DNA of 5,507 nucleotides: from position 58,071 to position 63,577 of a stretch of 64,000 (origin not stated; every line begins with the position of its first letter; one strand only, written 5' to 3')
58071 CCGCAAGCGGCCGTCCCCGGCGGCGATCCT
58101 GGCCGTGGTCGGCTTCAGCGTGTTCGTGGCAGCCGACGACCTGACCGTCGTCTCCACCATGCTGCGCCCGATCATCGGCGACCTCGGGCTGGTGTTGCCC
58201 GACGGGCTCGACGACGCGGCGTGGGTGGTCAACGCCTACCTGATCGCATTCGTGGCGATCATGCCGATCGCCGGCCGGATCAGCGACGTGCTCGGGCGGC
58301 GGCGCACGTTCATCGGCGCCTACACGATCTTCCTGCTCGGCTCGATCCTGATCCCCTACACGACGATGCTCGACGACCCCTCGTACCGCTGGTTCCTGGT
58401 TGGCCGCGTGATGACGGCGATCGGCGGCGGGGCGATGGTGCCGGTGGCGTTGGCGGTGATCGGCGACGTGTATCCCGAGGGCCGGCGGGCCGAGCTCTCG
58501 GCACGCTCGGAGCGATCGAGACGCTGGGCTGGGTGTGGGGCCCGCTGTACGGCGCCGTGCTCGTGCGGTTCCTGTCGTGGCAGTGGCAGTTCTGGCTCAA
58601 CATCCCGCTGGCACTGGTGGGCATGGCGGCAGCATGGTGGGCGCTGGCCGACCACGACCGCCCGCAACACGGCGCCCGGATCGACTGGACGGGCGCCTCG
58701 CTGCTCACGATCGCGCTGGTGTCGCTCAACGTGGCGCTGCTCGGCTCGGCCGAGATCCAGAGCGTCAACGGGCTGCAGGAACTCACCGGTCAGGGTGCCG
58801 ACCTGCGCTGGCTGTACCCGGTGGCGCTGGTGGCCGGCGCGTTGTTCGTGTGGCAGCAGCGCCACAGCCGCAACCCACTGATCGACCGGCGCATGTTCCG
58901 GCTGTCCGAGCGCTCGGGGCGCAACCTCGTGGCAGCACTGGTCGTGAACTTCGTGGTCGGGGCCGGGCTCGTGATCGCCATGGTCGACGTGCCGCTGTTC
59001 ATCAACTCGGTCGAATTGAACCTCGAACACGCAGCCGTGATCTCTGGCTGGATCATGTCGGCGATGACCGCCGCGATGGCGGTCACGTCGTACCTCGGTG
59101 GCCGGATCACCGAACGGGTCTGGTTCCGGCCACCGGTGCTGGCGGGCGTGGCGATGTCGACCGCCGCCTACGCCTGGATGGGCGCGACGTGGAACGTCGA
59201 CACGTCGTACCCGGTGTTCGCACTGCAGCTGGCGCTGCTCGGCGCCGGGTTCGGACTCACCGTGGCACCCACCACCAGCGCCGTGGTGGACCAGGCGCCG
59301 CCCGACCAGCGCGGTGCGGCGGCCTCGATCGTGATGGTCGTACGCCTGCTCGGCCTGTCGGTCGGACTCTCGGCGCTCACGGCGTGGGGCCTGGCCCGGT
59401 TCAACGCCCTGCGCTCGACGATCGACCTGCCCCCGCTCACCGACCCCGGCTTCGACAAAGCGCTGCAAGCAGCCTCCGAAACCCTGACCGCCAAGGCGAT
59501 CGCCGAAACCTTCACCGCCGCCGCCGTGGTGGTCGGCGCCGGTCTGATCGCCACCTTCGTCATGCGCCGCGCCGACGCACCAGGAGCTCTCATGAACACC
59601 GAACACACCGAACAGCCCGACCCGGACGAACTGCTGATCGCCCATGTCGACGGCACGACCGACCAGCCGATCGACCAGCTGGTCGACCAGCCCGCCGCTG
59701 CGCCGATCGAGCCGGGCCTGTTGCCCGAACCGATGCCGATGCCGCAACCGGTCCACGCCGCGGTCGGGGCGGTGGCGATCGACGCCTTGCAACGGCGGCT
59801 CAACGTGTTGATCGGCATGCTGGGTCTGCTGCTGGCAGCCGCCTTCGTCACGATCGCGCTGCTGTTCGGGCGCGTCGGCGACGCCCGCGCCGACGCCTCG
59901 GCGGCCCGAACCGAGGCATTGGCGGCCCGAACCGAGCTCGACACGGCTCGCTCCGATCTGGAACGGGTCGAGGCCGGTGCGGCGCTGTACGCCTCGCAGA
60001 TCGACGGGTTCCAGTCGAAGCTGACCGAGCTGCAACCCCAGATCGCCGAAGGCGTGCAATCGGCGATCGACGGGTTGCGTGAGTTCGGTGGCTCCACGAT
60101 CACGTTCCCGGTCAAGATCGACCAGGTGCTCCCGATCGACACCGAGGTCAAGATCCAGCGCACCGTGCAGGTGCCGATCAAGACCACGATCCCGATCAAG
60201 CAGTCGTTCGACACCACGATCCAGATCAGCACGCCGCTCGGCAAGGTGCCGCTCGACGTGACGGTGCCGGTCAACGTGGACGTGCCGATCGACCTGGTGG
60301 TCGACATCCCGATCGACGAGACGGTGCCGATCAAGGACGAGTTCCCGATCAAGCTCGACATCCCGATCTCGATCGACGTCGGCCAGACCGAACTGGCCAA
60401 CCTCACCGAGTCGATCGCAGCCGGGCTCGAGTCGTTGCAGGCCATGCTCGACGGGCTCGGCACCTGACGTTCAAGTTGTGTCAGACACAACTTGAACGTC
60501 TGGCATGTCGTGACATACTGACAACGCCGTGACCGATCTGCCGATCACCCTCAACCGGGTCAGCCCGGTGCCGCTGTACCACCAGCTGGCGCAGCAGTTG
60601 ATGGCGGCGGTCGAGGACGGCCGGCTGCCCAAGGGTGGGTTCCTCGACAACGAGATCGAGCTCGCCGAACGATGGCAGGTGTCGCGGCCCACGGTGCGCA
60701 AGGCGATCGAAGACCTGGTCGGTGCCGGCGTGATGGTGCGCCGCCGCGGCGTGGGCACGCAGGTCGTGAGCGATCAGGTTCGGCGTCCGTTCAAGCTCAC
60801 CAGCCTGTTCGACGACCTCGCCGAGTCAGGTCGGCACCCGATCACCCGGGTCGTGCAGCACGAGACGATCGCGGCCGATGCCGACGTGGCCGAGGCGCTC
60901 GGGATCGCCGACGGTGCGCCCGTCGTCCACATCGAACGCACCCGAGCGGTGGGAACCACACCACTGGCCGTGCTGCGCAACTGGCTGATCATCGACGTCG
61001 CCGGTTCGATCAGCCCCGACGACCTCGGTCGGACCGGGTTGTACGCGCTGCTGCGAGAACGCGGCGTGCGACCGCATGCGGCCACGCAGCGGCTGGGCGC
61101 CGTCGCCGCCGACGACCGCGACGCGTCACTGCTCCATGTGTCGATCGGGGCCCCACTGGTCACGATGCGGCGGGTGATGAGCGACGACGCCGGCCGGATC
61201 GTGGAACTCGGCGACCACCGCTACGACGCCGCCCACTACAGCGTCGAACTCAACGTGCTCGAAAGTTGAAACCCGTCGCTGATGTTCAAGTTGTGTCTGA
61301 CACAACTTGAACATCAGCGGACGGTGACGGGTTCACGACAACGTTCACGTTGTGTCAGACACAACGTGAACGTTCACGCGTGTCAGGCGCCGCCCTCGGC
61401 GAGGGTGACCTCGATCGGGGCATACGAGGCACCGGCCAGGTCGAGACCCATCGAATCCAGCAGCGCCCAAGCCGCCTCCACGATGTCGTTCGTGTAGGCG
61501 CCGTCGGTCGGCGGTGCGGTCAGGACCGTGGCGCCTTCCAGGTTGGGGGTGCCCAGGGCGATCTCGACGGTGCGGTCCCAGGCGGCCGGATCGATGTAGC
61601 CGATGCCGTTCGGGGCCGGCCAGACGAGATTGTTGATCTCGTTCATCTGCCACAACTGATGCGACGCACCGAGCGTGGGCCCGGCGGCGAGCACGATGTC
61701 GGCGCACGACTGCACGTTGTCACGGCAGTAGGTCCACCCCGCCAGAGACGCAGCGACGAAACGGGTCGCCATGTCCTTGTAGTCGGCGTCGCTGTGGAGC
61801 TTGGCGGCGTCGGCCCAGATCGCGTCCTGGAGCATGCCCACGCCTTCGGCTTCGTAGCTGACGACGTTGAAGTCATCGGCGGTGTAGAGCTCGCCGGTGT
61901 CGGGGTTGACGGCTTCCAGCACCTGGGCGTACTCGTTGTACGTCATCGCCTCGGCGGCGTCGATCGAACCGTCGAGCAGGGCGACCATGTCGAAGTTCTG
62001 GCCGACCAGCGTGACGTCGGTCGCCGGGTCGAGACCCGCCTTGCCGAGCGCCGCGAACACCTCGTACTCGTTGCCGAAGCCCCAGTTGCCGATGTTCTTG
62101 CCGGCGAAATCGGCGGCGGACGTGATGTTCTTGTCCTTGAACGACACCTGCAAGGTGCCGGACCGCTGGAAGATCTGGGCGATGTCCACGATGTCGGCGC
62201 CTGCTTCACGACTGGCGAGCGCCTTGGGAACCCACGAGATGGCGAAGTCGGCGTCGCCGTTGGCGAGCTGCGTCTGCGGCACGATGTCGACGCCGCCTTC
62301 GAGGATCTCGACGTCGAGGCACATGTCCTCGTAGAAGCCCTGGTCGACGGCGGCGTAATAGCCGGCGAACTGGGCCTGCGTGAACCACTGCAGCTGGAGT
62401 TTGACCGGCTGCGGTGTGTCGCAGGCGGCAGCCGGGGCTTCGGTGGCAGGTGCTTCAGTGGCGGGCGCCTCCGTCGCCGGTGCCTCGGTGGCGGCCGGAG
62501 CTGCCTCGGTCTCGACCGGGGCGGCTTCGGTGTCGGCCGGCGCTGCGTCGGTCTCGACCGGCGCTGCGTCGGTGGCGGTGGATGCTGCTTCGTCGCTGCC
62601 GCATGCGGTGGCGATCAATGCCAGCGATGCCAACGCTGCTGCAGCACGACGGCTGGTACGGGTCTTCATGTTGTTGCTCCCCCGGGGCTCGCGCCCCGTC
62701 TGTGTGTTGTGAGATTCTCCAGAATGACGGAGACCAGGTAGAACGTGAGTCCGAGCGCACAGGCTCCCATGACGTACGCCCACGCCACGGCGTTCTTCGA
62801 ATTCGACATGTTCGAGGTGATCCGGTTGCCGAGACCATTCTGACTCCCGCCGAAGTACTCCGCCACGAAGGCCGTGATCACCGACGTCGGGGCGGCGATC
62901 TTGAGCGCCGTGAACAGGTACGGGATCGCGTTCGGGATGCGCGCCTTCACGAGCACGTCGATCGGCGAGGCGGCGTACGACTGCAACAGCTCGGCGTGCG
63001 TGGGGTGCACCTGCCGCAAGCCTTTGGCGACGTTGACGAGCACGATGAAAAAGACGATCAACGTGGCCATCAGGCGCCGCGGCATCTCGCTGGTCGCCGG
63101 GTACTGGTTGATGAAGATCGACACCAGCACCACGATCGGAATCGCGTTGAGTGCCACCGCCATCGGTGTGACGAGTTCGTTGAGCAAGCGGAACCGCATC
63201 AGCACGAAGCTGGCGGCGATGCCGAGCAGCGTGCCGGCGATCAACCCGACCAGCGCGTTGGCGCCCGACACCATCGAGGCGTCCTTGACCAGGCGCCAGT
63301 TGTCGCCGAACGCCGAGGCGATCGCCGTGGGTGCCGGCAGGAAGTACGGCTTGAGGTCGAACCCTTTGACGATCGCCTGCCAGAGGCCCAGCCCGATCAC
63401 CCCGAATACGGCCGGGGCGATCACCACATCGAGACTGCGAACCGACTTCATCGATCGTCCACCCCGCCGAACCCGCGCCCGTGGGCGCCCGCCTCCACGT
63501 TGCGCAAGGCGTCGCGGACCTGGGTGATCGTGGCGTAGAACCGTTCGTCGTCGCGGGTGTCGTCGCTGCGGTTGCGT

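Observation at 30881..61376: Family of 33 to 45 bp perfect palindromes (core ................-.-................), each directly after a stop codon, with compensatory arm substitutions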

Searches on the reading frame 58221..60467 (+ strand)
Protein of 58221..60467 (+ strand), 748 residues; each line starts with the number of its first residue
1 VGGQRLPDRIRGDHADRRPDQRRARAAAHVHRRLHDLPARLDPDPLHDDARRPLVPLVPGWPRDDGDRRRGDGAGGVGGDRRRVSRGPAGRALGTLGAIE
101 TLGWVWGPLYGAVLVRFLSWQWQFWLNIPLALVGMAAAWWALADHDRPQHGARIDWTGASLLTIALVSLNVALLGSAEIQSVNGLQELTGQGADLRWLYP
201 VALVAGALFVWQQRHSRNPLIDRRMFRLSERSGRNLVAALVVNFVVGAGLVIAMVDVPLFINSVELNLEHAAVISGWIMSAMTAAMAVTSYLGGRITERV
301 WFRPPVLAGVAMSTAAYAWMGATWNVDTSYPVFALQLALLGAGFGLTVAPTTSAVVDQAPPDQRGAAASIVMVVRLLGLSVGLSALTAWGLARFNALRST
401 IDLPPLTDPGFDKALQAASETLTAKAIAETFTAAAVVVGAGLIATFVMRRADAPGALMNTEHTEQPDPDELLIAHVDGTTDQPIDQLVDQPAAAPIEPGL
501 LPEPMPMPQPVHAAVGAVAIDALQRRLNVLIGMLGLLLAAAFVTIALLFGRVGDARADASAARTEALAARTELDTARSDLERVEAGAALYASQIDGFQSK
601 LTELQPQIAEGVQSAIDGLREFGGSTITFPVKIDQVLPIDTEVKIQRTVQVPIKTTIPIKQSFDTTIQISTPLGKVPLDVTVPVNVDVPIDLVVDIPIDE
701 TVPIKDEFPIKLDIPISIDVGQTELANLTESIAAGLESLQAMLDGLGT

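Call 18: search_protein_families(library=pfam, proteins=[window:58221-60467:+])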
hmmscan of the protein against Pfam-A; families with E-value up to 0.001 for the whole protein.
window:58221-60467:+ (748 aa): 1 family
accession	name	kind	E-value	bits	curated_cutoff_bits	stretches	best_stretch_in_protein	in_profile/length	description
PF07690.21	MFS_1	-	3.5e-22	79.2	33.4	1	90-382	120-346/347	Major Facilitator Superfamily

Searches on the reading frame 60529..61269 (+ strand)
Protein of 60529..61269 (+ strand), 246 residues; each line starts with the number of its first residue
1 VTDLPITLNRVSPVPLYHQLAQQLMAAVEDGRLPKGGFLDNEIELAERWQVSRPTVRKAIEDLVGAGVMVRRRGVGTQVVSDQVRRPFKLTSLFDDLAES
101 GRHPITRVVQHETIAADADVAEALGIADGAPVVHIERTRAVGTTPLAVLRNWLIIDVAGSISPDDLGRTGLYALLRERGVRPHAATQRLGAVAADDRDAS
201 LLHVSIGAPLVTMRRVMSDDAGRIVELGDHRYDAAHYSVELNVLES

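Call 18: search_protein_families(library=pfam, proteins=[window:60529-61269:+])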
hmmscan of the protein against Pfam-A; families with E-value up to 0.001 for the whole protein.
window:60529-61269:+ (246 aa): 3 families
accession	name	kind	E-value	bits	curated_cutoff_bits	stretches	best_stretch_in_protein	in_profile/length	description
PF07702.18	UTRA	-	5e-34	117.6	23.8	1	100-237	2-140/141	UTRA domain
PF00392.27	GntR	-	3.7e-12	46.1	27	1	16-79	1-64/64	Bacterial regulatory proteins, gntR family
PF08220.18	HTH_DeoR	-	0.00041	20.5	21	0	44-74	19-49/57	DeoR-like helix-turn-helix domain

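Call 22: find_encoding_contigs(protein=window:60529-61269:+, flank=10000, max_places=10)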
Protein window:60529-61269:+ (246 aa): no gene with exactly this product is on record in the collection.

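Call 23: find_homologous_proteins(query=window:60529-61269:+, max_evalue=1e-30)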
Query window:60529-61269:+ (246 aa): 2477 proteins with E <= 1e-30 among 8000 candidates; the best 120 are listed.
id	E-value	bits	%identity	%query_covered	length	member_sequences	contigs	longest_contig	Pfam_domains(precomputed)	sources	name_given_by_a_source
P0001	1.0e-153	528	100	100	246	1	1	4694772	PF00392.28,PF07702.19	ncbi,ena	-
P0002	2.5e-119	415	78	100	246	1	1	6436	PF00392.28,PF07702.19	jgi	jgi:DNA-binding GntR family transcriptional regulator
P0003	7.5e-115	401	75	100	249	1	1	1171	PF13412.13,PF12802.14,PF00392.28,PF07702.19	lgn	-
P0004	1.6e-113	396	74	100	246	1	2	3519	PF12802.14,PF00392.28,PF07702.19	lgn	-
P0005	4.8e-113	395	73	100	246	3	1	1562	PF00392.28,PF07702.19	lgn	-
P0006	8.5e-112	391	74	100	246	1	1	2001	PF12802.14,PF00392.28,PF07702.19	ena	-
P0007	1.6e-111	390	73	100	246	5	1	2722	PF12802.14,PF00392.28,PF07702.19,PF25213.2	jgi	jgi:DNA-binding GntR family transcriptional regulator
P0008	1.6e-111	390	74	100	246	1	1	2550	PF12802.14,PF00392.28,PF07702.19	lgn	-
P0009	1.1e-110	387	72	100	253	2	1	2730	PF00392.28,PF07702.19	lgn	-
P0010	2.4e-110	386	73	100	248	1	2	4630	PF12802.14,PF00392.28,PF07702.19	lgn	-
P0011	2.6e-110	386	73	100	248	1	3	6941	PF12802.14,PF00392.28,PF07702.19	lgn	-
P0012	2.8e-110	386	72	100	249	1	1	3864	PF13412.13,PF12802.14,PF00392.28,PF07702.19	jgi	jgi:GntR family transcriptional regulator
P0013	3.5e-110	385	73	100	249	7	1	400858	PF12802.14,PF00392.28,PF07702.19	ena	-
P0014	5.5e-110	385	72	100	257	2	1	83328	PF00392.28,PF07702.19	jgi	jgi:GntR family transcriptional regulator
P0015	6.4e-110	384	72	100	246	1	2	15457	PF12802.14,PF00392.28,PF07702.19,PF25213.2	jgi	jgi:DNA-binding GntR family transcriptional regulator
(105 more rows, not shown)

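Call 24: find_encoding_contigs(protein=P0001, flank=10000, max_places=3)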
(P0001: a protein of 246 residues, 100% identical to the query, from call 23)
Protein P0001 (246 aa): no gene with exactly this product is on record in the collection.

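Call 25: find_encoding_contigs(protein=P0002, flank=5000, max_places=3)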
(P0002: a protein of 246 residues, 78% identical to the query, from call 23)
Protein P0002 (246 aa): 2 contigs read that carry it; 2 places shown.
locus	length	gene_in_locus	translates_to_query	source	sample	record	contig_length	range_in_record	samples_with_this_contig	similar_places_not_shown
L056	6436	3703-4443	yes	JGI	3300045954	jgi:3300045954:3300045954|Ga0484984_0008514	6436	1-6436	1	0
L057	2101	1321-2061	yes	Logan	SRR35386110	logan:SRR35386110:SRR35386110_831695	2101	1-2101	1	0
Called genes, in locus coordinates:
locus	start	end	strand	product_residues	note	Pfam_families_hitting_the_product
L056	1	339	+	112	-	?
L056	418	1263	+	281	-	PF07161:LppX_LprAFG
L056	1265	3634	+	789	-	PF07690:MFS_1, PF00083:Sugar_tr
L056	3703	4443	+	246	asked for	PF00392:GntR, PF07702:UTRA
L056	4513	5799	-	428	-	-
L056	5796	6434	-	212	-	?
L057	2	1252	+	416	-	?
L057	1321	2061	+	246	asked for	PF00392:GntR, PF07702:UTRA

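Call 26: find_encoding_contigs(protein=P0013, flank=5000, max_places=3)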
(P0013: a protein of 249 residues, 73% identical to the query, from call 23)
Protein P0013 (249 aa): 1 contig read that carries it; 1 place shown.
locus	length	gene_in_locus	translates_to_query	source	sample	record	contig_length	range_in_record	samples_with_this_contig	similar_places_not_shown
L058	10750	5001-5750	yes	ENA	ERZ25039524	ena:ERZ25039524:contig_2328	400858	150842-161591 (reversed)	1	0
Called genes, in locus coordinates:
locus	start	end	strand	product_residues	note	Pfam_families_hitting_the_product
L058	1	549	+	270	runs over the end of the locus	PF00588:SpoU_methylase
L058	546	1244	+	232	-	PF02627:CMD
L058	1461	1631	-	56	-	-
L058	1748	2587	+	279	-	PF07161:LppX_LprAFG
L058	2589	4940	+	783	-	PF07690:MFS_1, PF00083:Sugar_tr (weak)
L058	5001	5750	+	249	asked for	PF00392:GntR, PF12802:MarR_2 (weak), PF07702:UTRA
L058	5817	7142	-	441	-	PF09084:NMT1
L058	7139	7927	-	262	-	PF00528:BPD_transp_1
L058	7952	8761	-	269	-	PF00005:ABC_tran, PF13191:AAA_16 (weak), PF13304:AAA_21 (faint)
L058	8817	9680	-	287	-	PF00528:BPD_transp_1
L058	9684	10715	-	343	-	PF00296:Bac_luciferase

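Call 27: find_encoding_contigs(protein=P0014, flank=5000, max_places=3)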
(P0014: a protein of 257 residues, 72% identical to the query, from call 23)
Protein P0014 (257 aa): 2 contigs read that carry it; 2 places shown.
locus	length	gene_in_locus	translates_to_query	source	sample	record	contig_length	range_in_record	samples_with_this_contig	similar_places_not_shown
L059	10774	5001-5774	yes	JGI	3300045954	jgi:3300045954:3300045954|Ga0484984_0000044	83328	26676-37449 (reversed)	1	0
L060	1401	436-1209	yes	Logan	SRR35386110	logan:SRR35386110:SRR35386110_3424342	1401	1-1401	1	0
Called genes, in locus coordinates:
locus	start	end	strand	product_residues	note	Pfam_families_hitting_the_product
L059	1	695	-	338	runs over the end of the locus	PF00135:COesterase (weak), PF20434:BD-FAE, PF07859:Abhydrolase_3, PF00326:Peptidase_S9 (faint)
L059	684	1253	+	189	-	PF02627:CMD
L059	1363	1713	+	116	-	PF13473:Cupredoxin_1, PF00127:Copper-bind (faint)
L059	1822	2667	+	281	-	PF07161:LppX_LprAFG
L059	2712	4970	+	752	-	-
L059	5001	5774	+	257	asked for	PF00392:GntR, PF07702:UTRA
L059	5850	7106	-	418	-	PF09084:NMT1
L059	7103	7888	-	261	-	PF00528:BPD_transp_1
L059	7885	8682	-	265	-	PF13191:AAA_16 (weak), PF00005:ABC_tran, PF13304:AAA_21 (faint)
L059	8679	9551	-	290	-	PF00528:BPD_transp_1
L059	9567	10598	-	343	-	PF00296:Bac_luciferase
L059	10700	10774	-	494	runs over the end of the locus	PF00171:Aldedh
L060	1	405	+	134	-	?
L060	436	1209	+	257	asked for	PF00392:GntR, PF07702:UTRA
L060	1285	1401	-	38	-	?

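Call 53: list_cluster_members(proteins=[P0001, P0121])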
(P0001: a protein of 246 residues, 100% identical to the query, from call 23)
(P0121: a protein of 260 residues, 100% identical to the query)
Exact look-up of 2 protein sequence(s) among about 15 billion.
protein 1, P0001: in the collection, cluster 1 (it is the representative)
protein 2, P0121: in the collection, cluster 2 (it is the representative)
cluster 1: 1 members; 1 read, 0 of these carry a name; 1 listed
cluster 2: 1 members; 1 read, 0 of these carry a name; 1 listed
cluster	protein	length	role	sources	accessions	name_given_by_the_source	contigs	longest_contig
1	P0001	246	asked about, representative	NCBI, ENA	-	-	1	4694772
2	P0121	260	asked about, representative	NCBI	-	-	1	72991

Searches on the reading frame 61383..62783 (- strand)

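Call 18: search_protein_families(library=pfam, proteins=[window:61383-62783:-])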
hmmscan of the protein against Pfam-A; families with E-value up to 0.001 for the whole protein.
window:61383-62783:- (466 aa): 1 family
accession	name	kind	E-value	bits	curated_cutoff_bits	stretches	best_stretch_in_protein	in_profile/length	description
PF09084.16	NMT1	-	1.5e-32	113.7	20.5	1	137-356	2-212/216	NMT1/THI5 like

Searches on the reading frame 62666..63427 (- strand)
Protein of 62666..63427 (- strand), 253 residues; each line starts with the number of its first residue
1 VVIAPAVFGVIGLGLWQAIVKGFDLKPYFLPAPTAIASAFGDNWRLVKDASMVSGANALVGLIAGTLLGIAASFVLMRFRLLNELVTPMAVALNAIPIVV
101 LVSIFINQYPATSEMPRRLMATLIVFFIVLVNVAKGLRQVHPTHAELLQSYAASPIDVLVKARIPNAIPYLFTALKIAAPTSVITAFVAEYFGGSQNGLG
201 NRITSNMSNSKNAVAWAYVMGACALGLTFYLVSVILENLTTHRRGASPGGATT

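Call 18: search_protein_families(library=pfam, proteins=[window:62666-63427:-])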
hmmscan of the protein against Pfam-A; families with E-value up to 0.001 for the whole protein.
window:62666-63427:- (253 aa): 1 family
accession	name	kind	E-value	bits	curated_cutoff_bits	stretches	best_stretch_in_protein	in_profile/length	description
PF00528.27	BPD_transp_1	-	5e-20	72.4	26.4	1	65-237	1-176/184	Binding-protein-dependent transport system inner membrane component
